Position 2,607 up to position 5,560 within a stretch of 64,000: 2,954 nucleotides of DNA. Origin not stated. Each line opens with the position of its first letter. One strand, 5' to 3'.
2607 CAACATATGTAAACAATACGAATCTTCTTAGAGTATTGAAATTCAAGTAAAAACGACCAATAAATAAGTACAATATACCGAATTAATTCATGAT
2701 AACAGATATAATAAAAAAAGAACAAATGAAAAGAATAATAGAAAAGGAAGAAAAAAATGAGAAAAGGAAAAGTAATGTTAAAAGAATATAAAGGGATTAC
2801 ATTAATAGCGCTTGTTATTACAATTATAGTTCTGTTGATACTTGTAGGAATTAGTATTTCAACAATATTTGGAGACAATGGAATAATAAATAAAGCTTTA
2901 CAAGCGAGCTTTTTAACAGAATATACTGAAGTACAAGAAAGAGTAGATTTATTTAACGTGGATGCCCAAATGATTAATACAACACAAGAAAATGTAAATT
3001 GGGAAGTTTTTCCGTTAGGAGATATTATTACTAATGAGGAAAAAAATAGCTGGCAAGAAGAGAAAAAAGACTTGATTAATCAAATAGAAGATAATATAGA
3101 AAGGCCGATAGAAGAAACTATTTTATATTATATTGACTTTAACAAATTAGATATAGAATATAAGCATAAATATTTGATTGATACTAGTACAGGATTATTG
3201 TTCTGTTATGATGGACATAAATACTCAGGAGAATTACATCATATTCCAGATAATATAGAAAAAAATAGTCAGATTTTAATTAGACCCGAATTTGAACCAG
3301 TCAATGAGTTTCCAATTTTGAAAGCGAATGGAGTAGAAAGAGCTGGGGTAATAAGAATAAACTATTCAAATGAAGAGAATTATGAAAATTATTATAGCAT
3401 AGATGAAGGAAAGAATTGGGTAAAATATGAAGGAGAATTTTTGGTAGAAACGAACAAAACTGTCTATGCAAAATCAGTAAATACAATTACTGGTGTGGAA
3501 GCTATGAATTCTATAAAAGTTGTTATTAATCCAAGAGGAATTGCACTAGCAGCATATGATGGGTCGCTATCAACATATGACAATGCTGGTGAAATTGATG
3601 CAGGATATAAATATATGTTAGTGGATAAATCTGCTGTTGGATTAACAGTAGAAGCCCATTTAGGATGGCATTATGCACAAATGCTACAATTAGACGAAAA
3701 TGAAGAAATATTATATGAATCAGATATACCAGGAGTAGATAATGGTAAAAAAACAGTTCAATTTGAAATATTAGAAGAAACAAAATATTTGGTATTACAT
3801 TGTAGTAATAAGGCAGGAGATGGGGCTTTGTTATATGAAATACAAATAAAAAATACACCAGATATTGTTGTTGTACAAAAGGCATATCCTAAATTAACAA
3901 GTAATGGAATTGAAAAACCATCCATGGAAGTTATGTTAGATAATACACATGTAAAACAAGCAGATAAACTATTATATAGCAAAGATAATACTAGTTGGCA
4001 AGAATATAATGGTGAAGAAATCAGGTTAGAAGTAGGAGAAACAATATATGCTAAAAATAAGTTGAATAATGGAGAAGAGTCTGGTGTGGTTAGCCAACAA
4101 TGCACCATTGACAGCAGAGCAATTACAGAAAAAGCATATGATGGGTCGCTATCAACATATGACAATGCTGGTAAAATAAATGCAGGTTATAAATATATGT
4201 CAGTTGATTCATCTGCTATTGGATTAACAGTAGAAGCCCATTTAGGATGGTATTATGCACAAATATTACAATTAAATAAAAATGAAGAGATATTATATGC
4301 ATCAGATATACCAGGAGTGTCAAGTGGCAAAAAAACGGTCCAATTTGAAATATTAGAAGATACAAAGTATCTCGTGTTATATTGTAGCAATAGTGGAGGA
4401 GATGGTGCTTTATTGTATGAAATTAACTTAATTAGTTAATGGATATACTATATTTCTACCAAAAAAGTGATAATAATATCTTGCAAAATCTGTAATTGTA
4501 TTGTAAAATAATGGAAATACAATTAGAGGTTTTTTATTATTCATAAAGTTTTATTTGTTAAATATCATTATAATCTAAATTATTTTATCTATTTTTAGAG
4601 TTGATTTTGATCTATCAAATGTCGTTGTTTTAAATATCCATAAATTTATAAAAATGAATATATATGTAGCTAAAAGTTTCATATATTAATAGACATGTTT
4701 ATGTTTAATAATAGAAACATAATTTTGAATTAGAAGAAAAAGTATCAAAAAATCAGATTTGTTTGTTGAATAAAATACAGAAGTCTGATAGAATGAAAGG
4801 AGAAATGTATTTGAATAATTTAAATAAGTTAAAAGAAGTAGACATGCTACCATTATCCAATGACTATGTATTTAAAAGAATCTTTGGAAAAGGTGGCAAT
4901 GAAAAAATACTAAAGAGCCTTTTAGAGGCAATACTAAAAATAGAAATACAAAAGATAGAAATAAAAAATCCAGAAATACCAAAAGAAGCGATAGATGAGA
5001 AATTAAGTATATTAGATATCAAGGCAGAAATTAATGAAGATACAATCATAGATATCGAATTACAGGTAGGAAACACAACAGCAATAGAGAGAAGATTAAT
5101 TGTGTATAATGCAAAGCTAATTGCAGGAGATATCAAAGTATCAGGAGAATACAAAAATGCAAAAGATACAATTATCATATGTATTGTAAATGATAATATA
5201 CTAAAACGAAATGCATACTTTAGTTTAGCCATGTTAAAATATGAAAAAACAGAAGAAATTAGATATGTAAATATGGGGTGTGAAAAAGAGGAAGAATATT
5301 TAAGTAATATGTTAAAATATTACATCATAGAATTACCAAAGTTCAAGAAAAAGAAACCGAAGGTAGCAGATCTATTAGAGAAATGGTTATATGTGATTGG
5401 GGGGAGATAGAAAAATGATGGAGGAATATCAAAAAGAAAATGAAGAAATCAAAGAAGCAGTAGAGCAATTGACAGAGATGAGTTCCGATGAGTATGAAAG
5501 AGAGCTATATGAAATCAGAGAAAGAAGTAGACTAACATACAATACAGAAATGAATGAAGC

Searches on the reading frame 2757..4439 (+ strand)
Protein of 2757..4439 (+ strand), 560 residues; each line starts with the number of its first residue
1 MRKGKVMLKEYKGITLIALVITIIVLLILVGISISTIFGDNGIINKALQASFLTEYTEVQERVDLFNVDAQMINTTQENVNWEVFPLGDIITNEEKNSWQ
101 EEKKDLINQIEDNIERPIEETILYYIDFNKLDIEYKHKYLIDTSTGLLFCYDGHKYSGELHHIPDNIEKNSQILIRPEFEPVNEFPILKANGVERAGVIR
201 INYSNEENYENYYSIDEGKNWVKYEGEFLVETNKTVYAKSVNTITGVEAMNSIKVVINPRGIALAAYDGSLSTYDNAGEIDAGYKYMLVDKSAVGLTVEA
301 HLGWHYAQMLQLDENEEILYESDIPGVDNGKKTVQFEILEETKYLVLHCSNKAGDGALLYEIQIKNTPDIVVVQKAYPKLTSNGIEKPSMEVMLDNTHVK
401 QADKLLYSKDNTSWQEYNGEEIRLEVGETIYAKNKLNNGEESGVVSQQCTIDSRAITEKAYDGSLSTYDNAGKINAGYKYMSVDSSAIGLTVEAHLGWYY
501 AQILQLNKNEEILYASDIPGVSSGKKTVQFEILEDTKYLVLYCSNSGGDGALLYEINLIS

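Call 8: search_protein_families(library=pfam, proteins=[window:2757-4439:+], max_evalue=0.01)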
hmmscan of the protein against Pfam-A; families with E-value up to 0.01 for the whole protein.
window:2757-4439:+ (560 aa): 0 families

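Call 9: find_encoding_contigs(protein=window:2757-4439:+, flank=3000, max_places=10)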
Protein window:2757-4439:+ (560 aa): 4 contigs read that carry it; 3 places shown.
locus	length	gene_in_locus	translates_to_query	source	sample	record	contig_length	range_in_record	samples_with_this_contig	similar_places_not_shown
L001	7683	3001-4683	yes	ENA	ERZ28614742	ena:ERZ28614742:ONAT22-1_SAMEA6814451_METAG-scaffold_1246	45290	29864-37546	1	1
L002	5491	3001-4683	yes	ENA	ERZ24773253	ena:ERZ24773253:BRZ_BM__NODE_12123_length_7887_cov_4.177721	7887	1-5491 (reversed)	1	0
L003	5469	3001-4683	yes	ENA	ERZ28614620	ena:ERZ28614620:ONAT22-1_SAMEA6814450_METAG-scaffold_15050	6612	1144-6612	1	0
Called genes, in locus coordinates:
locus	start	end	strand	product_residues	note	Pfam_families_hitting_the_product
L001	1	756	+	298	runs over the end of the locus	PF10340:Say1_Mug180, PF20434:BD-FAE (weak), PF07859:Abhydrolase_3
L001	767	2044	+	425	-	PF07247:AATase (weak)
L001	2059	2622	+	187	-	PF19845:DUF6320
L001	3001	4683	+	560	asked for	-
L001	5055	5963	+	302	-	PF12784:PDDEXK_2, PF27070:HTH_Rpn_C (weak)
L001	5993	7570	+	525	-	PF00496:SBP_bac_5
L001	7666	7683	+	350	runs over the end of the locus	PF00154:RecA_N, PF06745:ATPase (weak), PF08423:Rad51, PF27531:MT3502_N (weak), PF01637:ATPase_2 (faint), PF21096:RecA_C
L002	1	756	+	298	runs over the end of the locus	PF10340:Say1_Mug180, PF20434:BD-FAE (weak), PF07859:Abhydrolase_3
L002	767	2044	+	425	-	PF07247:AATase (weak)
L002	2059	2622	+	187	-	PF19845:DUF6320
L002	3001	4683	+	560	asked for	-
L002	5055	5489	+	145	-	?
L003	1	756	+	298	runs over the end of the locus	PF10340:Say1_Mug180, PF20434:BD-FAE (weak), PF07859:Abhydrolase_3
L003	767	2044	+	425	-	PF07247:AATase (weak)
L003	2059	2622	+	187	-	PF19845:DUF6320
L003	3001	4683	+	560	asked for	-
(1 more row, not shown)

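Call 13: find_homologous_proteins(query=window:2757-4439:+)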
Query window:2757-4439:+ (560 aa): 909 proteins with E <= 0.001 among 8000 candidates; the best 120 are listed.
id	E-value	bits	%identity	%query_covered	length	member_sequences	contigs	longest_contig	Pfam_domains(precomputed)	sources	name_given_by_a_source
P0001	0.0e+0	1238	100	100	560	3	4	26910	-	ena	-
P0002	0.0e+0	1224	68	98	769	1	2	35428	PF03272.19,PF04338.19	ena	-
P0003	0.0e+0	1163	66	99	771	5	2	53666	PF03272.19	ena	-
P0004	0.0e+0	1163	66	100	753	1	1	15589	PF03272.19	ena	-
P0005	0.0e+0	1163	66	100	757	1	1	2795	PF03272.19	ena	-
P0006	0.0e+0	1160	66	100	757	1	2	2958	PF03272.19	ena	-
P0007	0.0e+0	1156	67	98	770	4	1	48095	PF03272.19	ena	-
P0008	0.0e+0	1114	63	100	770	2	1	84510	-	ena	-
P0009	2.3e-241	820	67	98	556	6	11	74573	-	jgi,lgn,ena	-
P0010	7.6e-240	815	66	100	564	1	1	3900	-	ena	-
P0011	5.4e-234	796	62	100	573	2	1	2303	-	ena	-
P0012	1.1e-215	735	47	93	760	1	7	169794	-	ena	-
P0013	1.3e-121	425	58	57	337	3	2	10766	-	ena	-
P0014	3.9e-25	107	29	54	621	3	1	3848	-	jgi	-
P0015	1.2e-14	72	36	31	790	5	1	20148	-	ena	-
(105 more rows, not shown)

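Call 25: find_encoding_contigs(protein=P0009, flank=3000, max_places=10)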
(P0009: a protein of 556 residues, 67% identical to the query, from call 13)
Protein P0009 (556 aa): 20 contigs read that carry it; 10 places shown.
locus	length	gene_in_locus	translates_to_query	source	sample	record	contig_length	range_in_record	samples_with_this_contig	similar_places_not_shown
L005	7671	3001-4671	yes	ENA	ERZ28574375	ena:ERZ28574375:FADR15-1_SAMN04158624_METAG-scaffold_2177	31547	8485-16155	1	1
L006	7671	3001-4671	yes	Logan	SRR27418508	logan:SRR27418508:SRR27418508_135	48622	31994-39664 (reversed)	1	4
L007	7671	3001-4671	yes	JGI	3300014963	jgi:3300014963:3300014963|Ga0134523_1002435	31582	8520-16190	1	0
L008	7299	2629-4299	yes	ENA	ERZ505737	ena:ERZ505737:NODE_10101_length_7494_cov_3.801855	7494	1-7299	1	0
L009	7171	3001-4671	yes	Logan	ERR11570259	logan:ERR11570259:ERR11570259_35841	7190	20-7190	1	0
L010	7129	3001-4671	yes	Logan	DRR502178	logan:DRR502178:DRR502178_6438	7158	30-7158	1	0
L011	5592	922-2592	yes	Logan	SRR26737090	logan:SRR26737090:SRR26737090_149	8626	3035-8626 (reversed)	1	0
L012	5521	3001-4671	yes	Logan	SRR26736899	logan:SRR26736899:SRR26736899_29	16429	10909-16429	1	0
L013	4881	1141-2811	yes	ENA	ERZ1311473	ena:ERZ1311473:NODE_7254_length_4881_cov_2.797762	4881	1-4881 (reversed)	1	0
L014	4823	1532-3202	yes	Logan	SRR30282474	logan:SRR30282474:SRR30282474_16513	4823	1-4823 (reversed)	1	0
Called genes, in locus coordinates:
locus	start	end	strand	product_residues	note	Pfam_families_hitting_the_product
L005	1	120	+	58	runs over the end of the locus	-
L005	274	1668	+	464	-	PF01225:Mur_ligase (faint), PF08245:Mur_ligase_M, PF02875:Mur_ligase_C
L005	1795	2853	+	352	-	PF01820:Dala_Dala_lig_N, PF07478:Dala_Dala_lig_C, PF02222:ATP-grasp, PF02786:CPSase_L_D2, PF08443:RimK (weak)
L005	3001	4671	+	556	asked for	-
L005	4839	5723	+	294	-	PF00226:DnaJ, PF01556:DnaJ_C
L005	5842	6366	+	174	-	-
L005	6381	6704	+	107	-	-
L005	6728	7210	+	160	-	-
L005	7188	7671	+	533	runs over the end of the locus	PF02534:T4SS-DNA_transf, PF10412:TrwB_AAD_bind, PF12696:TraG-D_C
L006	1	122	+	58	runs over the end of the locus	-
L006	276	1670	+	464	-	PF01225:Mur_ligase (faint), PF08245:Mur_ligase_M, PF02875:Mur_ligase_C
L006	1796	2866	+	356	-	PF01820:Dala_Dala_lig_N, PF07478:Dala_Dala_lig_C, PF02786:CPSase_L_D2, PF08443:RimK (weak), PF02222:ATP-grasp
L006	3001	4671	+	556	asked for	-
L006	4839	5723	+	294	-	PF00226:DnaJ, PF01556:DnaJ_C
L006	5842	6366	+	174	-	-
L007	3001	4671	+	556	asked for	-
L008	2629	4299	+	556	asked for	-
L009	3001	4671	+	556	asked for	-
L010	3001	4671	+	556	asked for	-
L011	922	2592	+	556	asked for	-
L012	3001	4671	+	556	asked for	-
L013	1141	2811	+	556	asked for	-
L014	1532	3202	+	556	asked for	-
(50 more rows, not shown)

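Call 26: find_encoding_contigs(protein=P0002, flank=3000, max_places=6)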
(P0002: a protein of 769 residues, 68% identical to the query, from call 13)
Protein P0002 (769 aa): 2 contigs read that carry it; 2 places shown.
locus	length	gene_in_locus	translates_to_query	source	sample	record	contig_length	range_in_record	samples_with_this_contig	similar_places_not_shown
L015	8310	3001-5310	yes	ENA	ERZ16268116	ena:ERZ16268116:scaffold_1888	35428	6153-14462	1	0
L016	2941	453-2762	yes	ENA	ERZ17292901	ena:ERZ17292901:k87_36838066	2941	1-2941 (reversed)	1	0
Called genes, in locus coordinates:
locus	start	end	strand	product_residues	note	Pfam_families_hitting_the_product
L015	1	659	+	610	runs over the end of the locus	PF00633:HHH (faint), PF01541:GIY-YIG, PF27096:UvrC_M, PF02151:UVR, PF22920:UvrC_RNaseH, PF08459:UvrC_RNaseH_dom, PF14520:HHH_5, PF12826:HHH_2 (weak)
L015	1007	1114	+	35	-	-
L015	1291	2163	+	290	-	PF10672:Methyltrans_SAM, PF03602:Cons_hypoth95 (weak)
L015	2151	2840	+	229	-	PF00849:PseudoU_synth_2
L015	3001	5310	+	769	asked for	PF04338:DUF481 (faint), PF03272:Mucin_bdg (faint)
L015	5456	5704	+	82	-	PF03840:SecG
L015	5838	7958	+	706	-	PF08206:OB_RNB, PF17876:CSD2 (weak), PF25049:OB_HELZ2 (faint), PF08206:OB_RNB, PF17876:CSD2, PF00773:RNB, PF00575:S1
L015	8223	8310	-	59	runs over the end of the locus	-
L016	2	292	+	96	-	?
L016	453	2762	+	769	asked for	PF04338:DUF481 (faint), PF03272:Mucin_bdg (faint)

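Call 27: find_encoding_contigs(protein=P0012, flank=3000, max_places=8)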
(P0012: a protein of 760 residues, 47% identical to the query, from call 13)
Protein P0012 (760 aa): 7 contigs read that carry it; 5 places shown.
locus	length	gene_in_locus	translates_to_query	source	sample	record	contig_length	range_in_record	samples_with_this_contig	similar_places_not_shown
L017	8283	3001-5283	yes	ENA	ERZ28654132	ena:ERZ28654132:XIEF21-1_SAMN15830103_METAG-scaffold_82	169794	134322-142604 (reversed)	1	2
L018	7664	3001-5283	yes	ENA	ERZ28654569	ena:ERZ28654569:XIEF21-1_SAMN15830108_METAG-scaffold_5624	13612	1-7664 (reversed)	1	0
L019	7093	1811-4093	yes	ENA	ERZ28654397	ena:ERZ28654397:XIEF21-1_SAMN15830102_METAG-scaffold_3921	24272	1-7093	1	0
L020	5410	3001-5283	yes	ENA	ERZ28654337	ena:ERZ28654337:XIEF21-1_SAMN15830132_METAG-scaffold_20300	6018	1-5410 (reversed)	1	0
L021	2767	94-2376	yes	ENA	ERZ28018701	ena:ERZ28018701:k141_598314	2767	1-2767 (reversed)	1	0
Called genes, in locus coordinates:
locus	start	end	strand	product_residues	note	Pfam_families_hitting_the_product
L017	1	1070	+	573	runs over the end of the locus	PF09586:YfhO (weak)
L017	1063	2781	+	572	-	PF10131:PTPS_related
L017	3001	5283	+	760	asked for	-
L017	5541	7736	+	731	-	PF13385:Laminin_G_3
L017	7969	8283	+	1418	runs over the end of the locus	PF00668:Condensation, PF00501:AMP-binding, PF00550:PP-binding (weak), PF01370:Epimerase, PF07993:NAD_binding_4, PF16363:GDP_Man_Dehyd (weak)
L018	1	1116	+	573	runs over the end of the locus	PF09586:YfhO (weak)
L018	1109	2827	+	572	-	PF10131:PTPS_related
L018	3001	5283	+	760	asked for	-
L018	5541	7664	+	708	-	?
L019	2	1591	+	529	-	?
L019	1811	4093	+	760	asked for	-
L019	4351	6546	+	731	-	PF13385:Laminin_G_3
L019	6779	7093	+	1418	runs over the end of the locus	PF00668:Condensation, PF00501:AMP-binding, PF00550:PP-binding (weak), PF01370:Epimerase, PF07993:NAD_binding_4, PF16363:GDP_Man_Dehyd (weak)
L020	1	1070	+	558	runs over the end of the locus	?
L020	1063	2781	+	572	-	PF10131:PTPS_related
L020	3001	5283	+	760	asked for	-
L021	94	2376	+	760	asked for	-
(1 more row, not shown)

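Call 50: search_protein_families(library=ncbifam, proteins=[window:2757-4439:+], max_evalue=0.001)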
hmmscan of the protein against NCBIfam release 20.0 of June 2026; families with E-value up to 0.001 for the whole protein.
window:2757-4439:+ (560 aa): 1 family
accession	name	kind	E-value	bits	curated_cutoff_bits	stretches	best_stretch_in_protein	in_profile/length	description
NF053520.1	HK_Porph_FimS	equivalog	0.00069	18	600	0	486-537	241-291/618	sensor histidine kinase FimS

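Call 72: predict_structure(alignment_id=A3)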
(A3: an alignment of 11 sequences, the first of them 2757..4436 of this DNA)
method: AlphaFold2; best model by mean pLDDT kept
length: 560 residues; sequences in the alignment: 11
mean_pLDDT: 69.4   pTM: 0.49
mean pLDDT of the five models: 69.4, 61.4, 60.6, 60.3, 58.8
residues with pLDDT >= 90: 83; 70-90: 218; 50-70: 167; < 50: 92
segments of 3 or more residues with pLDDT < 50: 1-14, 74-83, 113-116, 160-174, 263-282, 326-329, 349-356, 461-475
pLDDT, mean of each block of 10 residues (from residue 1): 32 54 70 56 65 77 68 48 59 66 57 49 72 74 62 60 37 64 82 82 80 87 89 86 69 79 43 35 64 75 58 72 54 63 61 47 80 90 87 88 91 92 93 89 91 69 40 57 91 75 85 75 70 91 64 75
secondary structure, 60 per line:
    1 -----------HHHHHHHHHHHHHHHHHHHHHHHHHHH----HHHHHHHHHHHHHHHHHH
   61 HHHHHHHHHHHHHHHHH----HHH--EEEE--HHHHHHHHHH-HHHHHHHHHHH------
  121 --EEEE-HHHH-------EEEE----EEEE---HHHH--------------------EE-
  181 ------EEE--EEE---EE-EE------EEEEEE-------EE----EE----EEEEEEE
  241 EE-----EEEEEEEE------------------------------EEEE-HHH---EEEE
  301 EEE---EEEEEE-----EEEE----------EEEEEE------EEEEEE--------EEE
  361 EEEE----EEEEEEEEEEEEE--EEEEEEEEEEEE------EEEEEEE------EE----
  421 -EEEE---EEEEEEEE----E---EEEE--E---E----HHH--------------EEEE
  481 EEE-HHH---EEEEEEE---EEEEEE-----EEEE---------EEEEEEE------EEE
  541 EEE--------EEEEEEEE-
elements in order: H12-38 H43-77 E87-90 H93-102 H104-114 E123-126 H128-131 E139-142 E147-150 H154-157 E187-189 E192-194 E209-214 E234-242 E248-255 E286-289 E297-303 E307-312 E318-321 E332-337 E344-349 E358-364 E369-381 E384-395 E402-408 E422-425 E429-436 E445-448 E477-483 E491-497 E501-506 E512-515 E525-531 E538-543 E552-559

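Call 81: fold_search(model_id=the predicted structure, library=pdb)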
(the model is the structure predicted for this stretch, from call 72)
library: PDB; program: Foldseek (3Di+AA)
matches with E <= 10: 1136; with E <= 0.001: 28
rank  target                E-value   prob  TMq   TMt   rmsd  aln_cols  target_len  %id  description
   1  7js4                  2.7e-07  1.00  0.14  0.10  26.1       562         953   10  The structure of the M60 catalytic domain with the CBM51-1 and CBM51-2 domains from Clostridium perfringens ZmpB (released 2021-02-03)
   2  7kwb_A                1.6e-06  0.99  0.12  0.15  22.0       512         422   10  Surface glycan-binding protein B from Bacteroides thetaiotaomicron (released 2021-02-17)
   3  8ayr_A                9.9e-06  1.00  0.12  0.11  15.1       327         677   13  Sialidases and Fucosidases of Akkermansia muciniphila are key for rapid growth on colonic mucin and nutrient sharing a (released 2023-03-01)
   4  6vls_B                4.8e-05  0.85  0.12  0.08  24.8       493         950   11  Structure of C-terminal fragment of Vip3A toxin (released 2020-07-22)
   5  6tfj_A                1.3e-04  0.75  0.13  0.10  26.6       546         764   10  Vip3Aa protoxin structure (released 2020-08-12)
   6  3km9_A                1.7e-04  0.77  0.14  0.07  20.9       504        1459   10  Structure of complement C5 in complex with the C-terminal beta-grasp domain of SSL7 (released 2009-12-01)
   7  3hs0_A                2.0e-04  0.93  0.16  0.15  21.5       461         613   11  Cobra Venom Factor (CVF) in complex with human factor B (released 2009-07-07)
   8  7b2m_A                2.2e-04  0.66  0.12  0.11  24.0       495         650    8  Cryo-EM structure of complement C4b in complex with nanobody E3 (released 2022-03-02)
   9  6vls_C                3.1e-04  0.51  0.11  0.08  24.9       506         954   11  Structure of C-terminal fragment of Vip3A toxin (released 2020-07-22)
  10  6vls_A                3.6e-04  0.93  0.13  0.08  21.2       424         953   10  Structure of C-terminal fragment of Vip3A toxin (released 2020-07-22)
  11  9fx2                  4.2e-04  0.57  0.13  0.08  26.2       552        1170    8  Structure of methylamine activated CD109 (released 2025-03-19)
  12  9efg_A                4.5e-04  0.82  0.13  0.11  19.9       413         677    9  VIP3Cb1 Toxin structure (released 2025-06-18)
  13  5iku                  4.7e-04  0.97  0.12  0.23  19.3       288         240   11  Crystal structure of the Hathewaya histolytica ColG tandem collagen-binding domain s3as3b in the presence of calcium at  (released 2017-03-15)
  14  4pbx                  4.7e-04  0.57  0.11  0.11  29.1       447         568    8  Crystal structure of the six N-terminal domains of human receptor protein tyrosine phosphatase sigma (released 2014-11-12)
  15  2a73_A                5.2e-04  0.66  0.13  0.12  23.3       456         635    9  Human Complement Component C3 (released 2005-09-27)
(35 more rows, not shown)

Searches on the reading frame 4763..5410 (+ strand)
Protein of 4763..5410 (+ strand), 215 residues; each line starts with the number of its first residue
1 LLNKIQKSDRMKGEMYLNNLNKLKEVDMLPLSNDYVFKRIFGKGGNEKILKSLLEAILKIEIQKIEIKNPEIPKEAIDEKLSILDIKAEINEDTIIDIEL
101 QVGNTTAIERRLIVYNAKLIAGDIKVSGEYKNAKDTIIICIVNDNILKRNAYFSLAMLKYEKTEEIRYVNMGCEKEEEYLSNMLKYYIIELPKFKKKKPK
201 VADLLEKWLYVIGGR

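Call 8: search_protein_families(library=pfam, proteins=[window:4763-5410:+], max_evalue=0.01)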
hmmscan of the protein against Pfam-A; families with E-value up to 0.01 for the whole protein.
window:4763-5410:+ (215 aa): 1 family
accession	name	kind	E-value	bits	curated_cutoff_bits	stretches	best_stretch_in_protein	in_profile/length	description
PF12784.13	PDDEXK_2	-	3.9e-38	131.9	27.4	1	32-212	2-174/229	PD-(D/E)XK nuclease family transposase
